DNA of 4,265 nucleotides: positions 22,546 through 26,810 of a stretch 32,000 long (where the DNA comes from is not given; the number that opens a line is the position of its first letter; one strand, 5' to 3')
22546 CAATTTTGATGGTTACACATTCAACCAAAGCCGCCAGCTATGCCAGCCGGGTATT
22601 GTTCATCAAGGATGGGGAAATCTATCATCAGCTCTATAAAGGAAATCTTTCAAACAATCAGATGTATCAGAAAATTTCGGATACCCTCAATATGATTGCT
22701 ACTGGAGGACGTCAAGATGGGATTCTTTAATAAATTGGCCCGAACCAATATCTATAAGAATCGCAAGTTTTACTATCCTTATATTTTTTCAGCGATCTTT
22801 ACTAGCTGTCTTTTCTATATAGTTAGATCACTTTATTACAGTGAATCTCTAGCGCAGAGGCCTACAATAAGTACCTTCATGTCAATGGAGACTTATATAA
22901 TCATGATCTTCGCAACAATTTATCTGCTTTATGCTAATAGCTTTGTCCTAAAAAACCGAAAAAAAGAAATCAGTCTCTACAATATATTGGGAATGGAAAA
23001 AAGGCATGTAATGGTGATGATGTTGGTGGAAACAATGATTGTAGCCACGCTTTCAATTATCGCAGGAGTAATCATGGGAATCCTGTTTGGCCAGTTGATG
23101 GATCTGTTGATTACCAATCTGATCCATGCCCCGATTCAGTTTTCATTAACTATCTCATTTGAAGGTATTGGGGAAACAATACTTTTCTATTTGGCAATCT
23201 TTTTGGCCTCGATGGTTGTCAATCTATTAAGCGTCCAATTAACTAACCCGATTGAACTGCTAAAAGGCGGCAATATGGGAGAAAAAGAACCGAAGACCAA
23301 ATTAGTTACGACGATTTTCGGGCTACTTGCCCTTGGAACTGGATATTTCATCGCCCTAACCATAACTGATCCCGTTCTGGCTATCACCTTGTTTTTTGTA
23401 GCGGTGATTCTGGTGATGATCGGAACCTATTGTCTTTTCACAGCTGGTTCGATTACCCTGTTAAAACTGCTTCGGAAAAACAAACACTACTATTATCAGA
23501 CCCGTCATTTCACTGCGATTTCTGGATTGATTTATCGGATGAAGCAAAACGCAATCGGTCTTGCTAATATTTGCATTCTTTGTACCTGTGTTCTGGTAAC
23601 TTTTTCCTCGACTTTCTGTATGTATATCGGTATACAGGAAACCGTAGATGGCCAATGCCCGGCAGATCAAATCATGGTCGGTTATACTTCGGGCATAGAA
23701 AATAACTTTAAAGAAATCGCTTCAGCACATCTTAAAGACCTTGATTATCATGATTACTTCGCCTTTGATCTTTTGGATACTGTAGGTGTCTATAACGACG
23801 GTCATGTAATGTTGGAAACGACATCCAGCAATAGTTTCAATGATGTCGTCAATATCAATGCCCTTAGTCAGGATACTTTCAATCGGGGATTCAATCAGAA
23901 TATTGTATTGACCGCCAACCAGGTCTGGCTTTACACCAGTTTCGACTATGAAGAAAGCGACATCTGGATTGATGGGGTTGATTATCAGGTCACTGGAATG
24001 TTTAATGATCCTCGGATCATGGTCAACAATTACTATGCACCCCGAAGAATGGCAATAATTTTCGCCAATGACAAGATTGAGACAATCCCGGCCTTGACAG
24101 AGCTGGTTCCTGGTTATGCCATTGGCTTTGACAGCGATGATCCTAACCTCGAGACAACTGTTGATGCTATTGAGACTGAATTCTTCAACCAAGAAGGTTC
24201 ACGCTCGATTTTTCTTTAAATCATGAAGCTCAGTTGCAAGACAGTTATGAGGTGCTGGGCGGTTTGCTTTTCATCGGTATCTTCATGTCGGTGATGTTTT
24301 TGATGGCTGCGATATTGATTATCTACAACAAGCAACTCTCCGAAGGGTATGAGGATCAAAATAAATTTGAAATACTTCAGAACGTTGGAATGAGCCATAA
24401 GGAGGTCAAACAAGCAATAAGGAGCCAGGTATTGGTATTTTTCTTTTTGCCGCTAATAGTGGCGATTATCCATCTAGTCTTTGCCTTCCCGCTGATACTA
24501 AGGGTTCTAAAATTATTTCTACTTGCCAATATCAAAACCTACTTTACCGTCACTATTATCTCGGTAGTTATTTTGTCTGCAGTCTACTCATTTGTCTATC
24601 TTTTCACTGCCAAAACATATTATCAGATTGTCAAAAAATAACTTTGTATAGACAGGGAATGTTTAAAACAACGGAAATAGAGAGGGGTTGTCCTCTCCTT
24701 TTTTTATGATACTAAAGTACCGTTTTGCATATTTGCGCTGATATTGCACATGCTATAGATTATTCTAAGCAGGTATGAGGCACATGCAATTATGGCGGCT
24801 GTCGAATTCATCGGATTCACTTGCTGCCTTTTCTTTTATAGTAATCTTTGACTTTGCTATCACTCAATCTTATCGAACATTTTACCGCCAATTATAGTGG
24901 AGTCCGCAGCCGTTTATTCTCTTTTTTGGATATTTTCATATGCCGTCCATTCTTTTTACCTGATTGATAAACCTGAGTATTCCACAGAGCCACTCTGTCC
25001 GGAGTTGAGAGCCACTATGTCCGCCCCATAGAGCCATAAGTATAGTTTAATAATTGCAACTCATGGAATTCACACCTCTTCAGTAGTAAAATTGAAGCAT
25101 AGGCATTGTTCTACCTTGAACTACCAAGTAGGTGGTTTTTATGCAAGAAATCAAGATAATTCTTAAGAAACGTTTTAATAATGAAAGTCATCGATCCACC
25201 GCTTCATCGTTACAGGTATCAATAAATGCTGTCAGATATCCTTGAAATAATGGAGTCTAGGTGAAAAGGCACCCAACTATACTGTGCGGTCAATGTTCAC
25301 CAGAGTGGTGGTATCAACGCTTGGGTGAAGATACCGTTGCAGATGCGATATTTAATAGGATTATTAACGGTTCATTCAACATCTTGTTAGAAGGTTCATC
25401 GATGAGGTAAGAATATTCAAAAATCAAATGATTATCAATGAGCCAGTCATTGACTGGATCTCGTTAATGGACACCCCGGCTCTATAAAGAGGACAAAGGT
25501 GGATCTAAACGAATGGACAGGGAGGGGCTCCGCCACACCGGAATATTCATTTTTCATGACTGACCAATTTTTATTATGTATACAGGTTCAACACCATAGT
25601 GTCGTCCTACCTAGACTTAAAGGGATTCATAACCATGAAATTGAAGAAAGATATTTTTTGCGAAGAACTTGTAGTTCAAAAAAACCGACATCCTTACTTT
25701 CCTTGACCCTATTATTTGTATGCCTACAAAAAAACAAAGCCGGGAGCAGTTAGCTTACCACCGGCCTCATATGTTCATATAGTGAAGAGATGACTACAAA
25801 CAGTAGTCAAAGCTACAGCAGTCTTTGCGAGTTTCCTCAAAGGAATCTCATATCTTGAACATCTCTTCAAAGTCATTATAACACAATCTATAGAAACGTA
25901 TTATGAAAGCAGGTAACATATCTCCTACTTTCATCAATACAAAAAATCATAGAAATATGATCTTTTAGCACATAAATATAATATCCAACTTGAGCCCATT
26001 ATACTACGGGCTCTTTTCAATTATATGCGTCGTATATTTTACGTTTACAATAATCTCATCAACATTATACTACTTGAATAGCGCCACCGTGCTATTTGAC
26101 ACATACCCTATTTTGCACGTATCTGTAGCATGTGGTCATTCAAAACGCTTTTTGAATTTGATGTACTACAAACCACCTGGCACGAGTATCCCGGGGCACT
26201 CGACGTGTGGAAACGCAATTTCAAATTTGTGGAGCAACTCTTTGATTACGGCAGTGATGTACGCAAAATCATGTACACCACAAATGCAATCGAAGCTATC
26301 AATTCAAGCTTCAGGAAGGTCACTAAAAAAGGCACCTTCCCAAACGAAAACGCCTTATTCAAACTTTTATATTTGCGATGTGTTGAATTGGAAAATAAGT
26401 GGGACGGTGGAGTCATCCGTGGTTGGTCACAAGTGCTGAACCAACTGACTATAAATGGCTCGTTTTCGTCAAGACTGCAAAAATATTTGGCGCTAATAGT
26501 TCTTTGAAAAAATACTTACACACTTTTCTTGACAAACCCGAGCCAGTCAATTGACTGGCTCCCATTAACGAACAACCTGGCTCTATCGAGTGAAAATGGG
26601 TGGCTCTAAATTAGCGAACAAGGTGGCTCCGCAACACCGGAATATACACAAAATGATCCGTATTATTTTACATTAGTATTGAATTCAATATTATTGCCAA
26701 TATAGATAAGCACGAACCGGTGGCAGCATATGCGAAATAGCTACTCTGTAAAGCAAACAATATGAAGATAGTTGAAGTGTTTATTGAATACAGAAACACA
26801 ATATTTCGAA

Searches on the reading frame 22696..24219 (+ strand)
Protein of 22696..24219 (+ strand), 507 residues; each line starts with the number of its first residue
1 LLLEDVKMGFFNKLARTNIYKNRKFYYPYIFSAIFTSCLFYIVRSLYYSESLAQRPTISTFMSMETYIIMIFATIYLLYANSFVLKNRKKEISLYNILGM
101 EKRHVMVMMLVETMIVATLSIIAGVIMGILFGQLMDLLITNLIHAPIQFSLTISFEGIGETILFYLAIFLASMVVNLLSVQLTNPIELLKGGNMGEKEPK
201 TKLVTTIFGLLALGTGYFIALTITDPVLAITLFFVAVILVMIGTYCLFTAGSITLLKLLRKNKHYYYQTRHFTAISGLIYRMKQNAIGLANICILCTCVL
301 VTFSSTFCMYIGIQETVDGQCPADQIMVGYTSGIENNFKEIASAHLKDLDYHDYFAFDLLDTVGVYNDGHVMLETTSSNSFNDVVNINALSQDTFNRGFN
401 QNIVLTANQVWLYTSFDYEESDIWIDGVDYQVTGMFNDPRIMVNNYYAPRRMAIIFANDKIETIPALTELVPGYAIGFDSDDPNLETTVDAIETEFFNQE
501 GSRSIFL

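Call 72: search_protein_families(library=pfam, proteins=[window:22696-24219:+], max_evalue=0.00001)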
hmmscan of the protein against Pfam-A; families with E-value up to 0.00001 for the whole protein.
window:22696-24219:+ (507 aa): 1 family
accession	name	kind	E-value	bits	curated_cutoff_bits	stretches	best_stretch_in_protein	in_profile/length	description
PF02687.27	FtsX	-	7.9e-14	52.2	25.5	1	67-178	5-113/120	FtsX-like permease C-terminal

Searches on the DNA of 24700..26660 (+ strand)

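Call 48: search_dna_similar(query=window:24700-26660:+, collection=plasmids, mode=distant, max_rows=15)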
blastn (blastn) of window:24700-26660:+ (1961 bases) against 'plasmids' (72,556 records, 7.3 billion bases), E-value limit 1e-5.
Records with a match: 76; places in all: 84; records where one place covers at least 80% of the query: 0.
Best place of each record, by identity: 60-80% 76.
By first word of the organism name: Enterococcus 61; Bacillus 15.
By predicted mobility (MOB-suite, as given by PLSDB): non-mobilizable 41; conjugative 33; mobilizable 2.
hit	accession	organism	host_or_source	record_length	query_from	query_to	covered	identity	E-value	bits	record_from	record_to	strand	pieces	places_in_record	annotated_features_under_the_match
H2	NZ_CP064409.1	Enterococcus faecium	Homo sapiens,Rectal Swab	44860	1488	1758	14%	69.5%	2e-20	110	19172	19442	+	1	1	IS256 family transposase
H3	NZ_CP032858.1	Bacillus subtilis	cell culture,Cheonggukjang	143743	1487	1719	12%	72.3%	2e-25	126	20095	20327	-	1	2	IS256-like element ISBsu2 family transposase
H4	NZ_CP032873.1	Bacillus subtilis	cell culture,Cheonggukjang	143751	1487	1719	12%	72.3%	2e-25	126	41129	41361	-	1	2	IS256-like element ISBsu2 family transposase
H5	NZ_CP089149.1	Bacillus subtilis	single cell,Nuruk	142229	1487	1719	12%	72.3%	2e-25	126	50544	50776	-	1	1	IS256-like element ISBsu2 family transposase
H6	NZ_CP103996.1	Bacillus subtilis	cell culture,Doenjang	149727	1487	1719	12%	72.3%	2e-25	126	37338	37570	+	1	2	IS256-like element ISBsu2 family transposase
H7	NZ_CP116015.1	Bacillus velezensis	cell culture,Ganjang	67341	1487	1719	12%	72.3%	2e-25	126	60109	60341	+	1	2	IS256-like element ISBsu2 family transposase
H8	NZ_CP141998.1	Bacillus subtilis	single cell,fermented soybean food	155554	1487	1719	12%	72.3%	2e-25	126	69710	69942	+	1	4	IS256-like element ISBsu2 family transposase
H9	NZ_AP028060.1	Bacillus subtilis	-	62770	1487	1719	12%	72.3%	2e-25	126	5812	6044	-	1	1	IS256-like element ISBsu2 family transposase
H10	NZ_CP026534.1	Bacillus velezensis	soybean,P\Prokaryote,fermented food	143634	1487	1719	12%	72.3%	2e-24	123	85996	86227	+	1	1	none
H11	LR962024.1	Enterococcus faecalis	-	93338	1563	1758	10%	72.6%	2e-19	105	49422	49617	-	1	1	record has no annotation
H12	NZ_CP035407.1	Bacillus subtilis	cell culture,food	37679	1537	1719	9%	72.7%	2e-19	105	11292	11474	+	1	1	none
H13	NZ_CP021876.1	Enterococcus wangshanyuanii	cell culture,fecal sample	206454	1503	1678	9%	71.6%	1e-14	90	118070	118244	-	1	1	none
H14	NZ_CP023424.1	Enterococcus faecium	Homo sapiens,blood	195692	1488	1633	7%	74.3%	5e-14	88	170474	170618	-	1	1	IS256 family transposase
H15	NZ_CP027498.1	Enterococcus faecium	Homo sapiens,not_blood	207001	1488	1633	7%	74.3%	5e-14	88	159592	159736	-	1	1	IS256 family transposase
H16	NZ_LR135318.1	Enterococcus faecium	-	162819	1488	1633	7%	74.3%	5e-14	88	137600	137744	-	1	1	IS256 family transposase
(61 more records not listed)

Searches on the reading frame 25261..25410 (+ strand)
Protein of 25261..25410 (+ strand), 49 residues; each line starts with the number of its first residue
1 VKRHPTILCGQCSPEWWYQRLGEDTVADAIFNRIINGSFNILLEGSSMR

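Call 6: search_protein_families(library=pfam, proteins=[window:25261-25410:+], max_evalue=0.1)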
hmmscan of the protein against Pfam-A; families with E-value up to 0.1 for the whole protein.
window:25261-25410:+ (49 aa): 1 family
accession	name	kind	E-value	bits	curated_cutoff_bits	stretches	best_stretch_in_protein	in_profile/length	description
PF01695.23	IstB_IS21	-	0.00039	20.4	24.1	1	3-49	185-231/238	IstB-like ATP binding protein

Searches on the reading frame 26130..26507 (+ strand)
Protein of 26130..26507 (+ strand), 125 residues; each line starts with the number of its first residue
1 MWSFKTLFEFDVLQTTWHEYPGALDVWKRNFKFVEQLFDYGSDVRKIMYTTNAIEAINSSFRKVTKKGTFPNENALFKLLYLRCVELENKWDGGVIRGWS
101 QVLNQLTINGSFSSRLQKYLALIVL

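Call 6: search_protein_families(library=pfam, proteins=[window:26130-26507:+], max_evalue=0.1)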
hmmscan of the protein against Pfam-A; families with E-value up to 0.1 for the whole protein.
window:26130-26507:+ (125 aa): 1 family
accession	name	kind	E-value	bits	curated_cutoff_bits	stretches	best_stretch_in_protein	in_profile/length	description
PF00872.24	Transposase_mut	-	9.9e-13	48.1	21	1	12-92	296-377/379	Transposase, Mutator family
